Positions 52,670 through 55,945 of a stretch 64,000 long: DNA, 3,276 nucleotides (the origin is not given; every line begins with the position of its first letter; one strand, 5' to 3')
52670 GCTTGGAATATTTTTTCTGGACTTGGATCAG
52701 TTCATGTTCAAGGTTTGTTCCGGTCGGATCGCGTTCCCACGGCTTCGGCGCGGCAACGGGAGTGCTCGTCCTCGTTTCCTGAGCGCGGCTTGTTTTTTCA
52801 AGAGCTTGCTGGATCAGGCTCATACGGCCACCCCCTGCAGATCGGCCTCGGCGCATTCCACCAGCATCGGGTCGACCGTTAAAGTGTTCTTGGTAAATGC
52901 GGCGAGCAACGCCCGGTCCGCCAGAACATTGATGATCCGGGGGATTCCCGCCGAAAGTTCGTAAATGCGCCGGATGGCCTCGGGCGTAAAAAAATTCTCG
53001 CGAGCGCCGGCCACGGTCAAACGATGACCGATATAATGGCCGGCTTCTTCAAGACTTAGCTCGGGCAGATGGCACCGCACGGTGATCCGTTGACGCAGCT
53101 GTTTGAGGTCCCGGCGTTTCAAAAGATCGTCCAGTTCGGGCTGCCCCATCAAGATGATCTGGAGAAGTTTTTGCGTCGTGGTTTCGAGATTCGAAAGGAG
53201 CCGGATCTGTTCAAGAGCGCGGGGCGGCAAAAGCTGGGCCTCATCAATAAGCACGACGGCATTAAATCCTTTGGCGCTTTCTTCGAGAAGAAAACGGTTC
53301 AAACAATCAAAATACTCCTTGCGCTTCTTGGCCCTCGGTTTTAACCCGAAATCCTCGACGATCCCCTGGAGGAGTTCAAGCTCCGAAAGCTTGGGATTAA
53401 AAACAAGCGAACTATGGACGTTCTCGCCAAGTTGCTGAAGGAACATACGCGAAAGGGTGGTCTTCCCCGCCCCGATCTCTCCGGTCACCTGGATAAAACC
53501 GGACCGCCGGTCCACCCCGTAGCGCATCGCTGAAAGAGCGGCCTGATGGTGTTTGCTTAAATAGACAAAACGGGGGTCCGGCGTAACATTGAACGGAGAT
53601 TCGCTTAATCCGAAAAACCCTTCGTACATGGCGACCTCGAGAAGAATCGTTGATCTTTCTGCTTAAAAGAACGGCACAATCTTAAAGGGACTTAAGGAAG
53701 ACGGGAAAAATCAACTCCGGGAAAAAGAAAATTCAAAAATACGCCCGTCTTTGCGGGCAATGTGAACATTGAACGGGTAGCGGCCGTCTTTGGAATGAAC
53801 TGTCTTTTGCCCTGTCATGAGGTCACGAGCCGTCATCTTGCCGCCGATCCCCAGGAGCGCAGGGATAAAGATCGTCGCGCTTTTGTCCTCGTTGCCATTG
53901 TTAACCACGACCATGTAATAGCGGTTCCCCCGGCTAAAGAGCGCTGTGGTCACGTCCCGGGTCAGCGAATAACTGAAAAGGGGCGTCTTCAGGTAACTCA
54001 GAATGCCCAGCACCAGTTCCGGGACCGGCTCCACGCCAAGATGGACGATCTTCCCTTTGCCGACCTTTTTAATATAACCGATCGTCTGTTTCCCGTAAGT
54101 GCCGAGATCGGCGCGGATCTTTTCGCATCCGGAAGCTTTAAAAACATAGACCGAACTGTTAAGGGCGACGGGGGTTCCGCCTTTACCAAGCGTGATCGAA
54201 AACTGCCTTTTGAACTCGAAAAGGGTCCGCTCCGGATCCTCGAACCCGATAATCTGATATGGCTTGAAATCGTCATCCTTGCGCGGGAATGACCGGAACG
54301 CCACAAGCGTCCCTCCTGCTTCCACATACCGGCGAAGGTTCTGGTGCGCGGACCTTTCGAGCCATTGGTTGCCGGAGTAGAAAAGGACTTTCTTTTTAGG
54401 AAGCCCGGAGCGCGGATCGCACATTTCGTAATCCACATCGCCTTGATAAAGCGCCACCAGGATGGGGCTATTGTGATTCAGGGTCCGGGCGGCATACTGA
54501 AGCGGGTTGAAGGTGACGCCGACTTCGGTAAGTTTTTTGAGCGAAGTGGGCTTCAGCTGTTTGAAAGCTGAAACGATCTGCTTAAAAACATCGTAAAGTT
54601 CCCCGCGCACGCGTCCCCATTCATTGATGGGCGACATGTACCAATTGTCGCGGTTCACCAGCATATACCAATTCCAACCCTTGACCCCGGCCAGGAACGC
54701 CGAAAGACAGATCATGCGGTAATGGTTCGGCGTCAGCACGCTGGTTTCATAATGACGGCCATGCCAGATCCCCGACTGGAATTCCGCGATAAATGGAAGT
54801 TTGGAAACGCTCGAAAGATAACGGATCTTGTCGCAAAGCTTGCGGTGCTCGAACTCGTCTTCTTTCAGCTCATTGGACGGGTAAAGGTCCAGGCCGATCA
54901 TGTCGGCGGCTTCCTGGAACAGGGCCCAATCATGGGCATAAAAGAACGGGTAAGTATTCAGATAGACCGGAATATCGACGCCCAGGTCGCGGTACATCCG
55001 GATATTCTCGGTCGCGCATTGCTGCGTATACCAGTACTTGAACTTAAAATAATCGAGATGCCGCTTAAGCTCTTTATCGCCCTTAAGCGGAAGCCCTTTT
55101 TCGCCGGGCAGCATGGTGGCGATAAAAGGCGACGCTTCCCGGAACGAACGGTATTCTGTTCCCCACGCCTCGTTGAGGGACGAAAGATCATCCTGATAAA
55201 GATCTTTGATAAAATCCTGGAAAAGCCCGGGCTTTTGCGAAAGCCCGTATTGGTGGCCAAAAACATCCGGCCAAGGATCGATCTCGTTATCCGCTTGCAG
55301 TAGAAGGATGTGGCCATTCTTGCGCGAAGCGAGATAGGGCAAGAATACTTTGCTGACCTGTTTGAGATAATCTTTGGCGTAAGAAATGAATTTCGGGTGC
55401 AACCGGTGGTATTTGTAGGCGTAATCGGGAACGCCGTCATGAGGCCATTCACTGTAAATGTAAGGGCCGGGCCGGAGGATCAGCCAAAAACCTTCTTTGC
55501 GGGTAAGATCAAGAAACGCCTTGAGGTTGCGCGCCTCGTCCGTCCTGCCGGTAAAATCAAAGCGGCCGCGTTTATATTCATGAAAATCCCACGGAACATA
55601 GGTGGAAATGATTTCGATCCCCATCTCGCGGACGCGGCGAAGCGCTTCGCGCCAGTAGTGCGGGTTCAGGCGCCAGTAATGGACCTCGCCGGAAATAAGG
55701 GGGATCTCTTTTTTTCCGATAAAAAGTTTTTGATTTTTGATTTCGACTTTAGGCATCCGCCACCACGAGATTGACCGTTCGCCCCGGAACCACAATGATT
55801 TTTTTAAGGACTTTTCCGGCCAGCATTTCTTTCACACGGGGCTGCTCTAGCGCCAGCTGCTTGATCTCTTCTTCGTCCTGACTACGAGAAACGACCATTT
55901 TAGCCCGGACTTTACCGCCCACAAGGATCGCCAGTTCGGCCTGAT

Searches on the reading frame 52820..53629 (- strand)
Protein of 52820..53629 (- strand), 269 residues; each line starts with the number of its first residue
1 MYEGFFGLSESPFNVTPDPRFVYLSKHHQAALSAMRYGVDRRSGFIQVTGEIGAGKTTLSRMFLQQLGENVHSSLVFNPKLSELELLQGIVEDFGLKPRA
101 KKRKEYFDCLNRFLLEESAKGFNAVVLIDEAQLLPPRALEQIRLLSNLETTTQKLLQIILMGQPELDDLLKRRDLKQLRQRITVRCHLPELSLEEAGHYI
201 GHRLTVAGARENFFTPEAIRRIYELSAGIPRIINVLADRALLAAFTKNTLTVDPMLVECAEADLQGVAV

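Call 19: search_protein_families(library=pfam, proteins=[window:52820-53629:-], max_evalue=0.00001)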
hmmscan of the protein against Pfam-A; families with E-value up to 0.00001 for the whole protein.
window:52820-53629:- (269 aa): 2 families
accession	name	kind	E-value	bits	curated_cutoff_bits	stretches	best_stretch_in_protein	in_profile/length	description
PF13401.12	AAA_22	-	4.5e-25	88.9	27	1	42-170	4-130/130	AAA domain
PF13191.12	AAA_16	-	3.7e-06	28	32.6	0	33-155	14-164/167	AAA ATPase domain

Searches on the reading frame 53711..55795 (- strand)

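Call 20: search_protein_families(library=pfam, proteins=[window:53711-55795:-], max_evalue=1)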
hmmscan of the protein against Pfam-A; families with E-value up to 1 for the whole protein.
window:53711-55795:- (694 aa): 3 families
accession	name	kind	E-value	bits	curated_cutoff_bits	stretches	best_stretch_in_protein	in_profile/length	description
PF01301.25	Glyco_hydro_35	-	2.9e-36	126.1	27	1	24-173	2-151/319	Glycosyl hydrolases family 35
PF02449.21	Glyco_hydro_42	-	8.1e-20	71.9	21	1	46-343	10-302/376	Beta-galactosidase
PF22369.2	GLMA_2nd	-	1e-06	28.9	27.7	1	464-516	45-97/138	GLMA-like, second domain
